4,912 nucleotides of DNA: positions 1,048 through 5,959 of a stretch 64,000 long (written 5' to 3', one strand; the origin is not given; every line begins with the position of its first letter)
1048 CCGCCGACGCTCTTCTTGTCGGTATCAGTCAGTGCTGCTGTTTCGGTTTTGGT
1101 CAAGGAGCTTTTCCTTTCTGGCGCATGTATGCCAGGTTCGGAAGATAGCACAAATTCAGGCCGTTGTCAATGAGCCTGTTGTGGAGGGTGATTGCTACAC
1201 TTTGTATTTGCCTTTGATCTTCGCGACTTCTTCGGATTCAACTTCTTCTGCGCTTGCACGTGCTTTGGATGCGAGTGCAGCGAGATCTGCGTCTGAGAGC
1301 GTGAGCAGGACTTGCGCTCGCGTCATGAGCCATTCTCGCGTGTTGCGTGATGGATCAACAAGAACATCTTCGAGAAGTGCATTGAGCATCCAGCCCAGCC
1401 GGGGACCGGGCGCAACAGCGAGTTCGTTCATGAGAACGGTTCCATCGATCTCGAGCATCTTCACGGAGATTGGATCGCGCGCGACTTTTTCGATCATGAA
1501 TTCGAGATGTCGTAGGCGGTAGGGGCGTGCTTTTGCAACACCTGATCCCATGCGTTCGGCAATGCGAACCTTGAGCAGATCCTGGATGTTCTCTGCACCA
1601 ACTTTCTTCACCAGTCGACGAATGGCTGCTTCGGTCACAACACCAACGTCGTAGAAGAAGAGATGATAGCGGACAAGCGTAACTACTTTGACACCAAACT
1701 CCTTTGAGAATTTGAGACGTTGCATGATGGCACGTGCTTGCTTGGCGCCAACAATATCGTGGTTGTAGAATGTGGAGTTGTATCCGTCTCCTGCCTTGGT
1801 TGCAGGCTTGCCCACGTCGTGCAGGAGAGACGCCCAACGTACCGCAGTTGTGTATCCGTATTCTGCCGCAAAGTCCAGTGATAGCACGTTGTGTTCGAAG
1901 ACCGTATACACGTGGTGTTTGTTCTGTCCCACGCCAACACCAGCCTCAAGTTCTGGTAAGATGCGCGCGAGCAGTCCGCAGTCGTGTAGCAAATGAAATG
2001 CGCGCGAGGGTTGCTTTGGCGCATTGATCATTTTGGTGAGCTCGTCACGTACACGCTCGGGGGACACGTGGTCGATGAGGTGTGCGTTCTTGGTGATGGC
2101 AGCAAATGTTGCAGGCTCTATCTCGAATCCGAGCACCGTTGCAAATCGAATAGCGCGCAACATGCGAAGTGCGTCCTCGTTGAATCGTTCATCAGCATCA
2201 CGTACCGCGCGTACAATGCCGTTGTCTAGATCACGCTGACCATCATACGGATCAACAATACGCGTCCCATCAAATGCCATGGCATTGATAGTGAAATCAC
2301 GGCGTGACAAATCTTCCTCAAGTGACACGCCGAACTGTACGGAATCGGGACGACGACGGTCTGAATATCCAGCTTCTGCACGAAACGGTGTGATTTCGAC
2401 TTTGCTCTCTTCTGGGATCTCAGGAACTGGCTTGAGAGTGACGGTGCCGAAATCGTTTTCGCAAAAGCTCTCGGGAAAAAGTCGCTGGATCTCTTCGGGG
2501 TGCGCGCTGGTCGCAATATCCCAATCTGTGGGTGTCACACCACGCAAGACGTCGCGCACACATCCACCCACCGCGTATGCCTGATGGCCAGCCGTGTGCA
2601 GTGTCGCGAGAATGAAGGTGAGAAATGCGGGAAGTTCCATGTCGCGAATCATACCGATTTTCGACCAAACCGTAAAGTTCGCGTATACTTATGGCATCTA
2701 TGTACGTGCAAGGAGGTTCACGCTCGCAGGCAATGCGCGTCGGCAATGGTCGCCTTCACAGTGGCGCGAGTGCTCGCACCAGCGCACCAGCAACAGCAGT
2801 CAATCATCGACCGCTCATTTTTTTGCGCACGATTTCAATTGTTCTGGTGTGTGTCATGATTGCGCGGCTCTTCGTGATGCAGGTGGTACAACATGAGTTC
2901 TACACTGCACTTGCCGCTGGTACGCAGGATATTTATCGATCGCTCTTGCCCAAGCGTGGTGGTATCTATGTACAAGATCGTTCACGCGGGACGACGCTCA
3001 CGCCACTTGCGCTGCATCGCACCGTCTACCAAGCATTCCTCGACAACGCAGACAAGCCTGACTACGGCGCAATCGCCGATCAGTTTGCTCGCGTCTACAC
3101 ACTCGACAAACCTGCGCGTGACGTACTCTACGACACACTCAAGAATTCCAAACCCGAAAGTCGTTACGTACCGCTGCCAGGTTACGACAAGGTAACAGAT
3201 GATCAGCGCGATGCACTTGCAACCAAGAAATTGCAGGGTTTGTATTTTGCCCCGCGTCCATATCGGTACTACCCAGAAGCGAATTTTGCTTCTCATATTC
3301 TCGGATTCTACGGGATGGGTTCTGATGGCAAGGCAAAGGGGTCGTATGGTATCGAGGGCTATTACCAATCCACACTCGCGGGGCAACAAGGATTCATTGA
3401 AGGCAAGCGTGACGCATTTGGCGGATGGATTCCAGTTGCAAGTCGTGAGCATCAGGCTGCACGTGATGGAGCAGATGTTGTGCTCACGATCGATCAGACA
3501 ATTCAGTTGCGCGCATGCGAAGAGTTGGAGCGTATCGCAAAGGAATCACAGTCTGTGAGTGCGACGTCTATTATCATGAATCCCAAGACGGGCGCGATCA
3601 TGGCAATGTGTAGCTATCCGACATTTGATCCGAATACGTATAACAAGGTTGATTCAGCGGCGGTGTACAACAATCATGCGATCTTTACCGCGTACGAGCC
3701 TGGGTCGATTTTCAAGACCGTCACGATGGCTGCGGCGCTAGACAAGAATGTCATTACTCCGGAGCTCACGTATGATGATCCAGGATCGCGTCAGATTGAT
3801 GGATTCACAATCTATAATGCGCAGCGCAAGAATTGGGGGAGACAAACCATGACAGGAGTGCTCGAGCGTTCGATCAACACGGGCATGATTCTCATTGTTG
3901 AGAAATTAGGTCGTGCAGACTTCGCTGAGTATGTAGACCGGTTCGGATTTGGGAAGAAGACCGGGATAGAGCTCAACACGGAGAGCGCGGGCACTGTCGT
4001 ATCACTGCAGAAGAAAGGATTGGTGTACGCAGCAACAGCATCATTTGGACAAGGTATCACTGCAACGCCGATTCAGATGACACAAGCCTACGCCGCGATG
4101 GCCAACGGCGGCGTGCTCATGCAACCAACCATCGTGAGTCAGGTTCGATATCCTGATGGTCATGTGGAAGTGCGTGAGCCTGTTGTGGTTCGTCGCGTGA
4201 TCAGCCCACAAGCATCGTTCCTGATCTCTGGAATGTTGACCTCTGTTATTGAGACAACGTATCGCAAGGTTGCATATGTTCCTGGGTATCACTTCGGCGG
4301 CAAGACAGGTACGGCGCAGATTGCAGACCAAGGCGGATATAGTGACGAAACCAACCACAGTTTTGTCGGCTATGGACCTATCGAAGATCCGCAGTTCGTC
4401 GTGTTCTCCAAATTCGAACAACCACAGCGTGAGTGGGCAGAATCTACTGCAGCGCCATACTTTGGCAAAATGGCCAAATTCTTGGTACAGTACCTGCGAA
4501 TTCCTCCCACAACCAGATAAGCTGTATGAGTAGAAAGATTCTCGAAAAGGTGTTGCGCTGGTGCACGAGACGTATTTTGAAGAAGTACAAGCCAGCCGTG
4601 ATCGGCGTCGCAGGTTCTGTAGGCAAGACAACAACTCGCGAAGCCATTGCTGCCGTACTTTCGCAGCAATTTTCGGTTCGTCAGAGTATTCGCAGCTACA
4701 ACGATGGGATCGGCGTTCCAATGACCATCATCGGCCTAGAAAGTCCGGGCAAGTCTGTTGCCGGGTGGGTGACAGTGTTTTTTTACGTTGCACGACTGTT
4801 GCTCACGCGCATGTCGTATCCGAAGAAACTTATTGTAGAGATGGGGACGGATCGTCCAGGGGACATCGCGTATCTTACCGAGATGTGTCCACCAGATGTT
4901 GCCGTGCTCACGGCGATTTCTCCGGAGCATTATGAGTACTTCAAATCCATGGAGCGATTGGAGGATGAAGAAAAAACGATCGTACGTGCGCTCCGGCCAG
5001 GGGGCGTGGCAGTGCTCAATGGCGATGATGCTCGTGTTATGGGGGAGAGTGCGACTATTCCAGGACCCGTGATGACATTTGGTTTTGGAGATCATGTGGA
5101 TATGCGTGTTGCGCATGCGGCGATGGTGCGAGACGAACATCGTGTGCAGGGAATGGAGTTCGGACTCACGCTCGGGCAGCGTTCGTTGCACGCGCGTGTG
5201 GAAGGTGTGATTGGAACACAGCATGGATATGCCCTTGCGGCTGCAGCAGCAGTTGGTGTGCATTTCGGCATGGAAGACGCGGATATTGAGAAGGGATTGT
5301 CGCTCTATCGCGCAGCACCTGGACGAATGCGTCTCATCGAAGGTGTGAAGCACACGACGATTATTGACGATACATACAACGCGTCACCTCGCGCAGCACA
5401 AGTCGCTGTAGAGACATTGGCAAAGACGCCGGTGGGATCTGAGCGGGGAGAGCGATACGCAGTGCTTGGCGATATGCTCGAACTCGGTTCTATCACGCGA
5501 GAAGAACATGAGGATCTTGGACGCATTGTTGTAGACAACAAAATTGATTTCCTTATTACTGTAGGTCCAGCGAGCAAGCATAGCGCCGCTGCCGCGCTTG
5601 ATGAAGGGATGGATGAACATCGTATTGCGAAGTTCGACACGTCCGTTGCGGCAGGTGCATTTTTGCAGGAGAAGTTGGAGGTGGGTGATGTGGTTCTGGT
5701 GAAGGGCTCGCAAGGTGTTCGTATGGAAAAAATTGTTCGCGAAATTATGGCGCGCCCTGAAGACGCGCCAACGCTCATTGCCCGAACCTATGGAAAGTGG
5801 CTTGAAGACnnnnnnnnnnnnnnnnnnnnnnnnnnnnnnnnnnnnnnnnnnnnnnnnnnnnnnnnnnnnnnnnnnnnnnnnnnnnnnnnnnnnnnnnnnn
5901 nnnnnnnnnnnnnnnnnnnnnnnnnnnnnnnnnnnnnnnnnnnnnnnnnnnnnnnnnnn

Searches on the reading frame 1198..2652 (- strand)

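Call 59: search_protein_families(library=pfam, proteins=[window:1198-2652:-], max_evalue=0.00001)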
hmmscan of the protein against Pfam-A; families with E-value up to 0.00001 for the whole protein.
window:1198-2652:- (485 aa): 4 families
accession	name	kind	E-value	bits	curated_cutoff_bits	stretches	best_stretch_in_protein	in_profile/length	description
PF01743.26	PolyA_pol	-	2.8e-31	108.9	23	1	25-148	1-126/126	Poly A polymerase head domain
PF12627.12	PolyA_pol_RNAbd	-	1.4e-21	76.4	22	1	175-236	1-61/64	Probable RNA and SrmB- binding site of polymerase A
PF01966.28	HD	-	7.2e-09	36.4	22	1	251-336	1-91/116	HD domain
PF13735.12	tRNA_NucTran2_2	-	2.3e-08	34.6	27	1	303-444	21-147/149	tRNA nucleotidyltransferase domain 2 putative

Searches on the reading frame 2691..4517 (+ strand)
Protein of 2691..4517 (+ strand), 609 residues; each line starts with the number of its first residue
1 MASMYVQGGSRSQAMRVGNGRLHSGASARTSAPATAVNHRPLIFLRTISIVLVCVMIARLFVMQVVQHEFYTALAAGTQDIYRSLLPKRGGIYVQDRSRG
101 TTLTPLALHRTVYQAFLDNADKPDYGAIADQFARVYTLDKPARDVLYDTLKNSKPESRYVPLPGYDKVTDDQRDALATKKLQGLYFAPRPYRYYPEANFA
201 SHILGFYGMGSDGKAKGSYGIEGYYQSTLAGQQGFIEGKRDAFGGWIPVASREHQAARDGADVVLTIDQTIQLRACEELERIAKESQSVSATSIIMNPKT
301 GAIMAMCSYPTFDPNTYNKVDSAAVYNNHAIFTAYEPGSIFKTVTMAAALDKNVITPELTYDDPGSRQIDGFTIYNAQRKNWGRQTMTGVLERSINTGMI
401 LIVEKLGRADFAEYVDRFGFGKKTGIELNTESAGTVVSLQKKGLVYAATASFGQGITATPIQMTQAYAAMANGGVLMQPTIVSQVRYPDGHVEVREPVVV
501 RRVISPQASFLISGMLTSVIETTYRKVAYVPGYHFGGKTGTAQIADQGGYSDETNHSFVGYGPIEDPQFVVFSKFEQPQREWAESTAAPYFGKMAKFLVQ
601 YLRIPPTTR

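Call 59: search_protein_families(library=pfam, proteins=[window:2691-4517:+], max_evalue=0.00001)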
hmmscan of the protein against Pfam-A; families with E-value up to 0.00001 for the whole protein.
window:2691-4517:+ (609 aa): 2 families
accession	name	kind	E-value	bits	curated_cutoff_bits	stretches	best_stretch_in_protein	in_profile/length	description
PF00905.27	Transpeptidase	-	2.7e-73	247.3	22.1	1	293-593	3-296/299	Penicillin binding protein transpeptidase domain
PF03717.20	PBP_dimer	-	1e-12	49.3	24.4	1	87-245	4-174/180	Penicillin-binding Protein dimerisation domain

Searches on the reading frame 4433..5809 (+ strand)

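Call 59: search_protein_families(library=pfam, proteins=[window:4433-5809:+], max_evalue=0.00001)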
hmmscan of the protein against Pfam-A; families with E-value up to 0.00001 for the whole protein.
window:4433-5809:+ (459 aa): 2 families
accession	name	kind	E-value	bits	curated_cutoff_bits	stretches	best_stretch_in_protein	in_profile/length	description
PF08245.18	Mur_ligase_M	-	6.2e-26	92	24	1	125-266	50-191/200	Mur ligase middle domain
PF02875.26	Mur_ligase_C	-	4.4e-18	66.8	28.4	1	297-426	1-126/127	Mur ligase, glutamate ligase domain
